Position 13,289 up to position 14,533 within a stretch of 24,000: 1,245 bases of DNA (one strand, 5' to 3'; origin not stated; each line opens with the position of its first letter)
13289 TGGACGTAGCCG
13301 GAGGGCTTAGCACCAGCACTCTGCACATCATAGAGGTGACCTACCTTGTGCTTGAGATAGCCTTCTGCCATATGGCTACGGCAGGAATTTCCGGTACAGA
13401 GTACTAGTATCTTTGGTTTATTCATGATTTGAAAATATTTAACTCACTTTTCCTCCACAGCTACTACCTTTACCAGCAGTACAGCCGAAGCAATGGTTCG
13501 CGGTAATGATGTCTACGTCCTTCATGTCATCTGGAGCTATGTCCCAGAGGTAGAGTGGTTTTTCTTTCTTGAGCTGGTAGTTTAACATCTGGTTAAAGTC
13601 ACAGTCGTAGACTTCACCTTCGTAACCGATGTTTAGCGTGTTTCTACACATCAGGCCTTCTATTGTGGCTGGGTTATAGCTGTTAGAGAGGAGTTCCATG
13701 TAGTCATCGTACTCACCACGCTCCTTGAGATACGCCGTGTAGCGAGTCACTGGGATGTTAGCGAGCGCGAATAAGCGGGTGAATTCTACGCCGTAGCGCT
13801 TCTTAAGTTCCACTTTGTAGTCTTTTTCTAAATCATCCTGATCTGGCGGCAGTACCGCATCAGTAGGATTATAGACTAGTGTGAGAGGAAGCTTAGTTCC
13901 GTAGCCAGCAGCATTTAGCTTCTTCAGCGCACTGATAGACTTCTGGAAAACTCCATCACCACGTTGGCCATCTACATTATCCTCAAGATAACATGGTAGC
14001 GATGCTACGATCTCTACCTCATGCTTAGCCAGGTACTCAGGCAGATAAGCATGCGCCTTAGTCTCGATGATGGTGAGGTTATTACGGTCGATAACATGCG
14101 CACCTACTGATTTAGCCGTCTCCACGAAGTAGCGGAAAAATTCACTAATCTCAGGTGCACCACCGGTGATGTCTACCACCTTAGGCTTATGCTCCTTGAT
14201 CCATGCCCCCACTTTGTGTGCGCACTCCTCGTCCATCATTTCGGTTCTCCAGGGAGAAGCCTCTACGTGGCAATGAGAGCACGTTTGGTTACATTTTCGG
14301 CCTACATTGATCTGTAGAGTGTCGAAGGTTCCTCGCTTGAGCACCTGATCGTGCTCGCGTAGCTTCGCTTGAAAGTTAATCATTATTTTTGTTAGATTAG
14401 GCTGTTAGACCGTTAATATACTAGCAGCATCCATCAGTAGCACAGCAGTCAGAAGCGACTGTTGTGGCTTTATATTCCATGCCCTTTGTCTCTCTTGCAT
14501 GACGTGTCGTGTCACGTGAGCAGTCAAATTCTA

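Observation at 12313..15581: Compact arsM-arsS-arsC-DUF2064 operon: an arsenosugar-type organoarsenic pathway in a probable non-phototrophic PVC bacterium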

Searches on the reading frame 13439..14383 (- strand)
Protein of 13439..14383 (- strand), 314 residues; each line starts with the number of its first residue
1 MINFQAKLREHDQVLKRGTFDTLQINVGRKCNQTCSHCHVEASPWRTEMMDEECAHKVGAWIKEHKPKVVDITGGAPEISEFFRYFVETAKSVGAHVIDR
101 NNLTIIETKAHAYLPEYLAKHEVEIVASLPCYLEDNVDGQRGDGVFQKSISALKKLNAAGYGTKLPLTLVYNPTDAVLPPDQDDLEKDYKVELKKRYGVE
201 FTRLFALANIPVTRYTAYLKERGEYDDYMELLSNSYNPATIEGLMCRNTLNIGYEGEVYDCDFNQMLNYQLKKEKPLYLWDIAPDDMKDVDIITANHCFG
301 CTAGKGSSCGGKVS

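Call 3: search_protein_families(library=ncbifam, proteins=[window:13439-14383:-], max_evalue=0.001)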
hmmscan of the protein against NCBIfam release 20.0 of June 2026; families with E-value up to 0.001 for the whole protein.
window:13439-14383:- (314 aa): 24 families
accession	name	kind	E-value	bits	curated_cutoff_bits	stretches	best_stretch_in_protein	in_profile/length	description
TIGR04167.1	rSAM_SeCys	equivalog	6.6e-128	426.2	300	1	15-312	2-302/303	arsenosugar biosynthesis radical SAM (seleno)protein ArsS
NF050035.1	rSAM_WgK_link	exception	9.6e-11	41.3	650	1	23-158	11-145/367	radical SAM/SPASM peptide maturase WgkB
TIGR03962.1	mycofact_rSAM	equivalog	2e-07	30.5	265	1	26-166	17-155/339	mycofactocin radical SAM maturase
TIGR04078.1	rSAM_yydG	equivalog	4.5e-07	29.6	300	1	22-76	2-57/309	YydG family radical SAM peptide epimerase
TIGR04054.1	rSAM_NirJ1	equivalog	2e-06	26.7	650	1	22-168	37-181/387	putative heme d1 biosynthesis radical SAM protein NirJ1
TIGR04083.1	rSAM_pep_methan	hypoth_equivalog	2.1e-06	26.9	300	1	31-169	10-149/376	TIGR04083 family peptide-modifying radical SAM enzyme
TIGR04317.1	W_rSAM_matur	equivalog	4e-06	26.2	380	1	22-158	5-138/349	tungsten cofactor oxidoreductase radical SAM maturase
TIGR02668.1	moaA_archaeal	equivalog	1.1e-05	24.6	325.25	1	21-97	10-88/303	GTP 3',8-cyclase MoaA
TIGR04055.1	rSAM_NirJ2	equivalog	1.8e-05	24.4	500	1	26-168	5-145/326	putative heme d1 biosynthesis radical SAM protein NirJ2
NF001199.0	PRK00164.2-1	equivalog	2e-05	23.9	231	1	21-94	12-86/308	GTP 3',8-cyclase MoaA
TIGR04051.1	rSAM_NirJ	equivalog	2e-05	23.8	515.45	1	26-172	7-151/354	heme d1 biosynthesis radical SAM protein NirJ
TIGR03942.1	sulfatase_rSAM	equivalog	2e-05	23.8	349.45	0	27-158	7-150/363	anaerobic sulfatase maturase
NF045574.1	sacti_mat_StsB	exception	3e-05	23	625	1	26-161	101-233/466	StsB family radical SAM/SPASM domain sactipeptide maturase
TIGR03978.1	rSAM_paired_1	equivalog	4.8e-05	22.3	370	0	26-129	88-198/466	His-Xaa-Ser system radical SAM maturase HxsB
TIGR04347.1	pseudo_SAM_Halo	equivalog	6e-05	22.5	525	1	25-171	42-186/390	TIGR04347 family pseudo-SAM/SPASM protein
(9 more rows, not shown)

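Call 4: search_protein_families(library=pfam, proteins=[window:13439-14383:-], max_evalue=0.001)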
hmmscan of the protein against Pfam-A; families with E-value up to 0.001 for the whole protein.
window:13439-14383:- (314 aa): 2 families
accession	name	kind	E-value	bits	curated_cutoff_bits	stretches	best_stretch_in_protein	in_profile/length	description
PF12345.13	DUF3641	-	3.4e-53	179.7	24.9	1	178-311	1-133/134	Protein of unknown function (DUF3641)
PF04055.27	Radical_SAM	-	4.7e-07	30.6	29.5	1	25-175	1-156/166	Radical SAM superfamily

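Call 13: find_homologous_proteins(query=window:13439-14383:-, max_evalue=1e-10)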
Query window:13439-14383:- (314 aa): 8000 proteins with E <= 1e-10 among 8000 candidates; the best 120 are listed.
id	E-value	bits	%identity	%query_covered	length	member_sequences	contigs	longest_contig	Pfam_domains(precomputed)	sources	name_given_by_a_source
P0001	2.1e-209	712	96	100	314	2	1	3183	PF04055.28,PF12345.14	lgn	-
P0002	1.2e-196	670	89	100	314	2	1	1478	PF04055.28,PF12345.14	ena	-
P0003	1.2e-190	650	87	99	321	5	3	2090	PF04055.28,PF12345.14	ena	-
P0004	2.7e-190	649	87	100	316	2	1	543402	PF04055.28,PF12345.14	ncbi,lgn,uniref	ncbi:arsenosugar biosynthesis radical SAM (seleno)protein ArsS [Rubritalea sp.]|uniref:arsenosugar b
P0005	3.5e-176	603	78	100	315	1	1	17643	PF04055.28,PF12345.14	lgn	-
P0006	7.2e-174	595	79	100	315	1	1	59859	PF04055.28,PF12345.14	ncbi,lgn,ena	-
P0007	2.8e-171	587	78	100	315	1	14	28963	PF04055.28,PF12345.14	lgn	-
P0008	1.0e-170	585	78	100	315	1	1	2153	PF04055.28,PF12345.14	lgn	-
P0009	1.1e-170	585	78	100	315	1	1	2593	PF04055.28,PF12345.14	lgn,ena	-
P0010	5.1e-170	583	77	100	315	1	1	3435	PF04055.28,PF12345.14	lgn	-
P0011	1.6e-169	581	75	100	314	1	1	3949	PF04055.28,PF12345.14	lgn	-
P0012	4.1e-169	580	75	100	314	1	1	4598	PF04055.28,PF12345.14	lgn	-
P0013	6.7e-166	569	76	99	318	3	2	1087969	PF04055.28,PF12345.14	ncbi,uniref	ncbi:arsenosugar biosynthesis radical SAM (seleno)protein ArsS [Haloferula sp.]|uniref:arsenosugar b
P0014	2.8e-165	567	75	100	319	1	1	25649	PF04055.28,PF12345.14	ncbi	ncbi:MAG: arsenosugar biosynthesis radical SAM (seleno)protein ArsS [Luteolibacter sp.]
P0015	1.0e-164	565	75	100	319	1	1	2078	PF04055.28,PF12345.14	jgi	jgi:radical SAM/Cys-rich protein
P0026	2.9e-162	557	75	100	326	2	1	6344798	PF04055.28,PF12345.14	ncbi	ncbi:arsenosugar biosynthesis radical SAM (seleno)protein ArsS [Verrucomicrobiaceae bacterium 227]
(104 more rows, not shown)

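Call 14: find_encoding_contigs(protein=P0004, flank=8000, max_places=2)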
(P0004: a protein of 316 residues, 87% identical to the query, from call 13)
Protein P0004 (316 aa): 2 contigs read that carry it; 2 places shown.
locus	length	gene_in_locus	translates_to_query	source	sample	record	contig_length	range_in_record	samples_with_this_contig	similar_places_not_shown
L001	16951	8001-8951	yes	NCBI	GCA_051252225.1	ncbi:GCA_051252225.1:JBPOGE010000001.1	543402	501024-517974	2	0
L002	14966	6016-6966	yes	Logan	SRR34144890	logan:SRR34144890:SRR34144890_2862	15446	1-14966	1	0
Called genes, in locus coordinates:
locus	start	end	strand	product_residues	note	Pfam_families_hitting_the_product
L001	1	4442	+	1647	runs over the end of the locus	PF06283:ThuA, PF23500:DUF7133 (faint), PF07995:GSDH, PF00801:PKD (weak), PF18911:PKD_4, PF03422:CBM_6, PF13205:Big_5 (weak), PF11721:Malectin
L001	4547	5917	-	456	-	PF00884:Sulfatase, PF01663:Phosphodiest (faint), PF16347:SGSH_C, PF14707:Sulfatase_C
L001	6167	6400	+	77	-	-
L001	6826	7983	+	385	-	PF01728:FtsJ (weak), PF01135:PCMT (weak), PF01209:Ubie_methyltran, PF13847:Methyltransf_31, PF08241:Methyltransf_11 (weak), PF13649:Methyltransf_25, PF08241:Methyltransf_11 (weak), PF13847:Methyltransf_31, +3 more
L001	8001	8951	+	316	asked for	PF04055:Radical_SAM (weak), PF12345:DUF3641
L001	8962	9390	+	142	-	PF01451:LMWPc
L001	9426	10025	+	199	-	PF01983:CofC (weak), PF09837:DUF2064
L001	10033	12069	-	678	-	PF26314:MptA_B_family, PF00535:Glycos_transf_2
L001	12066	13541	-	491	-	PF00535:Glycos_transf_2, PF13641:Glyco_tranf_2_3, PF13506:Glyco_transf_21, PF13632:Glyco_trans_2_3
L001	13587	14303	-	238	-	PF04784:DUF547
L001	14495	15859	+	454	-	PF07992:Pyr_redox_2, PF13738:Pyr_redox_3 (faint), PF00070:Pyr_redox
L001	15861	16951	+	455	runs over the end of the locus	PF12801:Fer4_5 (faint), PF12838:Fer4_7 (faint), PF13183:Fer4_8 (faint), PF12837:Fer4_6 (faint), PF13237:Fer4_10 (weak), PF14697:Fer4_21, PF13187:Fer4_9 (weak)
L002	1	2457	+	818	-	?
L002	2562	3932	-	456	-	PF00884:Sulfatase, PF01663:Phosphodiest (faint), PF16347:SGSH_C, PF14707:Sulfatase_C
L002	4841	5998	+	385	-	PF01728:FtsJ (weak), PF01135:PCMT (weak), PF01209:Ubie_methyltran, PF13847:Methyltransf_31, PF08241:Methyltransf_11 (weak), PF13649:Methyltransf_25, PF08241:Methyltransf_11 (weak), PF13847:Methyltransf_31, +3 more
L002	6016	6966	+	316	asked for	PF04055:Radical_SAM (weak), PF12345:DUF3641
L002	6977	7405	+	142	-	PF01451:LMWPc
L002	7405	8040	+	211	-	PF01983:CofC (weak), PF09837:DUF2064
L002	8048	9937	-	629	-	PF26314:MptA_B_family, PF00535:Glycos_transf_2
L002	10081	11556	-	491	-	PF00535:Glycos_transf_2, PF13641:Glyco_tranf_2_3, PF13506:Glyco_transf_21, PF13632:Glyco_trans_2_3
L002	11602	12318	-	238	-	PF04784:DUF547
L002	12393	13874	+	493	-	PF13738:Pyr_redox_3 (faint), PF07992:Pyr_redox_2, PF00070:Pyr_redox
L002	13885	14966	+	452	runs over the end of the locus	PF12801:Fer4_5 (faint), PF12838:Fer4_7 (faint), PF13183:Fer4_8 (faint), PF12837:Fer4_6 (faint), PF13237:Fer4_10 (weak), PF14697:Fer4_21, PF13187:Fer4_9 (weak)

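Call 15: find_encoding_contigs(protein=P0013, flank=8000, max_places=2)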
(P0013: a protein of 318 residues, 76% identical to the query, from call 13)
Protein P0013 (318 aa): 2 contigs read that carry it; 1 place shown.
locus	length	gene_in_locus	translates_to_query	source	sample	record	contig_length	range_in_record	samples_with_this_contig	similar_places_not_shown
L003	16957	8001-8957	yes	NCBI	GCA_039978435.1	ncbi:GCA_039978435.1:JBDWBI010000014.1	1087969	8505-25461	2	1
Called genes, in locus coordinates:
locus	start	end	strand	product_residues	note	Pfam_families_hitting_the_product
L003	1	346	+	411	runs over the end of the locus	PF00364:Biotin_lipoyl, PF02817:E3_binding (weak), PF00198:2-oxoacid_dh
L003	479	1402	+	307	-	PF06439:3keto-disac_hyd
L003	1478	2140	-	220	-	PF00072:Response_reg, PF00196:GerE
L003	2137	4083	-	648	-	PF00754:F5_F8_type_C (weak), PF22633:F5_F8_type_C_2 (faint), PF07730:HisKA_3, PF02518:HATPase_c (weak)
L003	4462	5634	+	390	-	PF01728:FtsJ (weak), PF01135:PCMT (weak), PF01209:Ubie_methyltran, PF13489:Methyltransf_23, PF13847:Methyltransf_31, PF08241:Methyltransf_11 (weak), PF13649:Methyltransf_25, PF13847:Methyltransf_31, +2 more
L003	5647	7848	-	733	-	PF03190:Thioredox_DsbH, PF13899:Thioredoxin_7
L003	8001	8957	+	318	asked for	PF04055:Radical_SAM (weak), PF12345:DUF3641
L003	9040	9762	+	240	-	PF04784:DUF547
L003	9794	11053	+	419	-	PF09837:DUF2064, PF00535:Glycos_transf_2, PF13641:Glyco_tranf_2_3 (weak)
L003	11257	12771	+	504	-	PF07690:MFS_1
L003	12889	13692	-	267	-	PF01061:ABC2_membrane, PF12698:ABC2_membrane_3 (weak)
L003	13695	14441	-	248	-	PF00005:ABC_tran, PF13304:AAA_21 (weak)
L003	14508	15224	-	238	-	PF05050:Methyltransf_21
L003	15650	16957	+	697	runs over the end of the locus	PF00009:GTP_EFTU, PF03144:GTP_EFTU_D2, PF22042:EF-G_D2, PF14492:EFG_III, PF03764:EFG_IV, PF00679:EFG_C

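Call 16: find_encoding_contigs(protein=P0026, flank=8000, max_places=2)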
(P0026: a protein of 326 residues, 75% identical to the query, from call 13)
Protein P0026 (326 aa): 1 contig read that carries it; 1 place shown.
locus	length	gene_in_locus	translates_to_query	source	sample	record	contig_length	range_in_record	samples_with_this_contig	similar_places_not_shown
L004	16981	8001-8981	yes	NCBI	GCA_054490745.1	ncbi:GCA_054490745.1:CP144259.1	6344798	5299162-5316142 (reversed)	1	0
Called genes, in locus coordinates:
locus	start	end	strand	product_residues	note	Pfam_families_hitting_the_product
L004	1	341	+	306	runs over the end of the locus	PF14269:Arylsulfotran_2 (faint), PF22701:Mala_s_1-like (faint)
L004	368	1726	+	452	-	PF03315:SDH_beta, PF03313:SDH_alpha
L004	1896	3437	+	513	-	PF08323:Glyco_transf_5, PF13439:Glyco_transf_4, PF13579:Glyco_trans_4_4 (weak), PF00534:Glycos_transf_1, PF13692:Glyco_trans_1_4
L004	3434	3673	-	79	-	-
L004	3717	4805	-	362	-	-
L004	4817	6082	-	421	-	PF00657:Lipase_GDSL, PF13472:Lipase_GDSL_2, PF06439:3keto-disac_hyd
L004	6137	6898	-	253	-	-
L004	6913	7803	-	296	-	PF20434:BD-FAE, PF07859:Abhydrolase_3, PF00326:Peptidase_S9 (weak)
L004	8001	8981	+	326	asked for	PF04055:Radical_SAM (weak), PF12345:DUF3641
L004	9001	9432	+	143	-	PF01451:LMWPc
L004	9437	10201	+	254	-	PF04784:DUF547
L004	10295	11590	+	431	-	PF09837:DUF2064, PF00535:Glycos_transf_2, PF13641:Glyco_tranf_2_3 (weak)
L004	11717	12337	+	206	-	PF09335:VTT_dom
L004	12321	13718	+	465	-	PF02450:LCAT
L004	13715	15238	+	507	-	PF02826:2-Hacid_dh_C (faint), PF01262:AlaDh_PNT_C (faint), PF01134:GIDA (weak), PF01266:DAO (faint), PF02737:3HCDH_N (faint), PF07992:Pyr_redox_2, PF00070:Pyr_redox, PF02852:Pyr_redox_dim, +3 more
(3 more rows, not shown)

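Call 25: find_related_loci(query=A1, collection=genome_contigs, flank=10000)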
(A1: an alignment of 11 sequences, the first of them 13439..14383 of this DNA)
Query A1 (314 aa) in genome_contigs; peptide patterns used: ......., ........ (x = any residue, [..] = any of these).
600 stretches matched a pattern (row limit reached: there are more); 599 encode a relative of the query (tblastn E <= 1e-3); the best 80 are kept; 80 distinct loci.
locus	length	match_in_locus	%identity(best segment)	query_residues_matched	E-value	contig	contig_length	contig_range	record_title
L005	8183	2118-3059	71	1-314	1e-159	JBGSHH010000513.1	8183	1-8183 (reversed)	MAG: Pirellulaceae bacterium isolate JTS-AC10 k141_3329536, whole genome shotgun sequence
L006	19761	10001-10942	71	1-313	9e-157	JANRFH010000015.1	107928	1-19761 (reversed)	MAG: Akkermansiaceae bacterium isolate MAG_316 P22051_112_S34_metaspades_202_107928_cov_17, whole genome shotgun sequenc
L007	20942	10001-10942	71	1-313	6e-156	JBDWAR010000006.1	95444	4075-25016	MAG: Luteolibacter sp. isolate LC.369.M.C6_330_8 LC_369_M_C6_330_8_000000000006, whole genome shotgun sequence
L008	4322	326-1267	65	1-314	7e-151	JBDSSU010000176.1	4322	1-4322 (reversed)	MAG: Opitutaceae bacterium isolate cluster1_bin.541 k127_13643623, whole genome shotgun sequence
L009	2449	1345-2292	65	1-314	2e-156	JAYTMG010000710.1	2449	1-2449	MAG: Verrucomicrobiaceae bacterium isolate GFS_3520 GFS_3520_709, whole genome shotgun sequence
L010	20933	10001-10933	63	3-313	8e-145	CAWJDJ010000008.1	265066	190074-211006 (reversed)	MAG: uncultured Verrucomicrobiae bacterium isolate MFD04944.bin.2.161 genome assembly, contig: contig_30943, whole genom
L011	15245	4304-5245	63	1-314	3e-144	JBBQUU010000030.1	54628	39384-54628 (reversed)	MAG: Opitutales bacterium isolate Co_metawrap_1950 Cmw_1950_k141_2616067_length_54628_cov_14.0000, whole genome shotgun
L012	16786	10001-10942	61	1-314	3e-138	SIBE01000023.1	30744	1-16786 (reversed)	MAG: Pedosphaera sp. isolate Baikal-deep-G225 BACOMB-C6593, whole genome shotgun sequence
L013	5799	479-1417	61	1-313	2e-138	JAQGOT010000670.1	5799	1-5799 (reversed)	MAG: Pedosphaera sp. isolate RYN_620 scaffold_3293727, whole genome shotgun sequence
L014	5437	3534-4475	60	1-314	1e-134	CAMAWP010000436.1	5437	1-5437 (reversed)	MAG: Akkermansia muciniphila isolate MaH-09apr19-44 genome assembly, contig: MaH-09apr19-C36311, whole genome shotgun se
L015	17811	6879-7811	59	4-314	3e-133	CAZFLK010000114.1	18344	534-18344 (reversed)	MAG TPA_asm: uncultured Verrucomicrobiota bacterium isolate SRP134809_co1_59 genome assembly, contig: NODE_5708_length_1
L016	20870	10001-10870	62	13-302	3e-132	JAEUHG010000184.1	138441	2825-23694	MAG: Verrucomicrobiales bacterium isolate new MAG-11 k141_2203374, whole genome shotgun sequence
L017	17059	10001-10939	58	1-313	1e-130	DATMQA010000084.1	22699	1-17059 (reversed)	MAG TPA_asm: Candidatus Binatia bacterium isolate SMAG_U12916 k141_87604, whole genome shotgun sequence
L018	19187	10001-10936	56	3-314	1e-126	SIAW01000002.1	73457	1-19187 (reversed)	MAG: Pedosphaera sp. isolate Baikal-deep-G217 BACOMB-C1188, whole genome shotgun sequence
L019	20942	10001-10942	60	1-314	2e-143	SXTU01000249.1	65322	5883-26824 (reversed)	MAG: Verrucomicrobiales bacterium isolate F1-140-MAGs124 F1-140__c438525, whole genome shotgun sequence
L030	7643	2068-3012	49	4-313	9e-104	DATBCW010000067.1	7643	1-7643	MAG TPA_asm: Chthoniobacterales bacterium isolate SMAG_U5795 k141_3627408, whole genome shotgun sequence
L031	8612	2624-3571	50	1-313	3e-103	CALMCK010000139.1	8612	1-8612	MAG TPA_asm: uncultured Burkholderiaceae bacterium isolate ERR3519528_bin.13_CONCOCT_v1.1_MAG genome assembly, contig: E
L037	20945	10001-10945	48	4-314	2e-102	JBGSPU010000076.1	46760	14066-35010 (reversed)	MAG: Bythopirellula sp. isolate JTS-AC311 k141_551534, whole genome shotgun sequence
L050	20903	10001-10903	50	15-311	8e-102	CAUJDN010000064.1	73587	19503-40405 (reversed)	MAG: Acidobacteriota bacterium isolate KLAP208 genome assembly, contig: KLAP208_482545, whole genome shotgun sequence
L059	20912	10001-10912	49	15-314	4e-101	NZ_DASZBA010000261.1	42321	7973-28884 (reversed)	MAG: Noviherbaspirillum sp. isolate SMAG_U6402 k141_11616, whole genome shotgun sequence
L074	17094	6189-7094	50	17-313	4e-100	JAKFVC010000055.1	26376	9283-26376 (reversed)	MAG: Planctomycetaceae bacterium isolate D1_Bin_8 D1_0001381, whole genome shotgun sequence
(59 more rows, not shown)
